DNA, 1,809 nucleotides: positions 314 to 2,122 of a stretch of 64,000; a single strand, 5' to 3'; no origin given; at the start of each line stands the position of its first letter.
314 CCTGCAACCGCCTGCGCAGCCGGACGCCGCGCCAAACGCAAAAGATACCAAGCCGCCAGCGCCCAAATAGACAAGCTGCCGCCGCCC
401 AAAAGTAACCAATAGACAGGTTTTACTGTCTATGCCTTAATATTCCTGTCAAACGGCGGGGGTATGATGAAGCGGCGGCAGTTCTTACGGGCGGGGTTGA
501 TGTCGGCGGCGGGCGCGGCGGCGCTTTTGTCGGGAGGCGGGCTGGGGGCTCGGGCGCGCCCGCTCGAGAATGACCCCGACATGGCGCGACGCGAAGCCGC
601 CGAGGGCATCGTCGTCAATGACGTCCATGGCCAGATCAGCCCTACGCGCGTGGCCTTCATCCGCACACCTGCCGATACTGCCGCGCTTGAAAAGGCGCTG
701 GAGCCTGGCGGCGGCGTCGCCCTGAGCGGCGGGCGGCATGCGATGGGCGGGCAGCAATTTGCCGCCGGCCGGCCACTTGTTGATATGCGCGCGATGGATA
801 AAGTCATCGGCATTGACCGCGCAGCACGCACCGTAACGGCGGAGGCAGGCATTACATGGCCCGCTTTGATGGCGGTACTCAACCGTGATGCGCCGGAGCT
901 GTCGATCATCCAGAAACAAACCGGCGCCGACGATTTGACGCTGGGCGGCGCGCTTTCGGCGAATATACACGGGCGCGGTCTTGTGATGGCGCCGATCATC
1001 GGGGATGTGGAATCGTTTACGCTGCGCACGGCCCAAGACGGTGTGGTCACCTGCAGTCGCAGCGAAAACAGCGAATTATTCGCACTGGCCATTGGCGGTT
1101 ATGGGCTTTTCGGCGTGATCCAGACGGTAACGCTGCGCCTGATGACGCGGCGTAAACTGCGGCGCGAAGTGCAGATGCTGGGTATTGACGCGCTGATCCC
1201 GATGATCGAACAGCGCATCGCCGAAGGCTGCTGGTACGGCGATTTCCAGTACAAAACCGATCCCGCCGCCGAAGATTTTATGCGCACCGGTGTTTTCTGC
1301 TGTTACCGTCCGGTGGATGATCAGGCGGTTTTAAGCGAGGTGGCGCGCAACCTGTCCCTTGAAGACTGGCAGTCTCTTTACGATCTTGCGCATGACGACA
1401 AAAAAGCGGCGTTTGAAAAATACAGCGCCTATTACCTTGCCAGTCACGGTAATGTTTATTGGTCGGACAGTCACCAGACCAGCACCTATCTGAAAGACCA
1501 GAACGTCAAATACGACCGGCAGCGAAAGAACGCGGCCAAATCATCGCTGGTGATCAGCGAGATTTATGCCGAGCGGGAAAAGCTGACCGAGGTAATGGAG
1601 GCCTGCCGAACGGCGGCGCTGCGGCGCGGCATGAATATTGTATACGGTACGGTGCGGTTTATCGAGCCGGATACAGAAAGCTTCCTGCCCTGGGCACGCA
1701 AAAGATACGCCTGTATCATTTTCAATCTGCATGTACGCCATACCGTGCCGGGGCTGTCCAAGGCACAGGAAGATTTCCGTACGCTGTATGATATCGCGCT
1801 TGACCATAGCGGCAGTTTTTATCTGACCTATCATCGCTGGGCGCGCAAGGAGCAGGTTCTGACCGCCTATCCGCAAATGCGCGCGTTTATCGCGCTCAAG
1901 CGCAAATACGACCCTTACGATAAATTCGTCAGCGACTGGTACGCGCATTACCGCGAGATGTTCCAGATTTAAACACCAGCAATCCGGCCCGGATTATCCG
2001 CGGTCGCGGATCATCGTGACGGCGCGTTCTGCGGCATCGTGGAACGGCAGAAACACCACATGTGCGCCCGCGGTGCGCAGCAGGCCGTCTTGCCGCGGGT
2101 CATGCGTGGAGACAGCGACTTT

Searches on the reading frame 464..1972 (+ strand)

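Call 72: search_protein_families(library=pfam, proteins=[window:464-1972:+], max_evalue=0.0001)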
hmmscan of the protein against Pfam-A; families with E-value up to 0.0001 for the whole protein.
window:464-1972:+ (502 aa): 1 family
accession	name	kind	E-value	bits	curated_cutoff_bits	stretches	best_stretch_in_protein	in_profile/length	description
PF01565.28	FAD_binding_4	-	6.6e-14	52.2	26.4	1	70-198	11-139/139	FAD binding domain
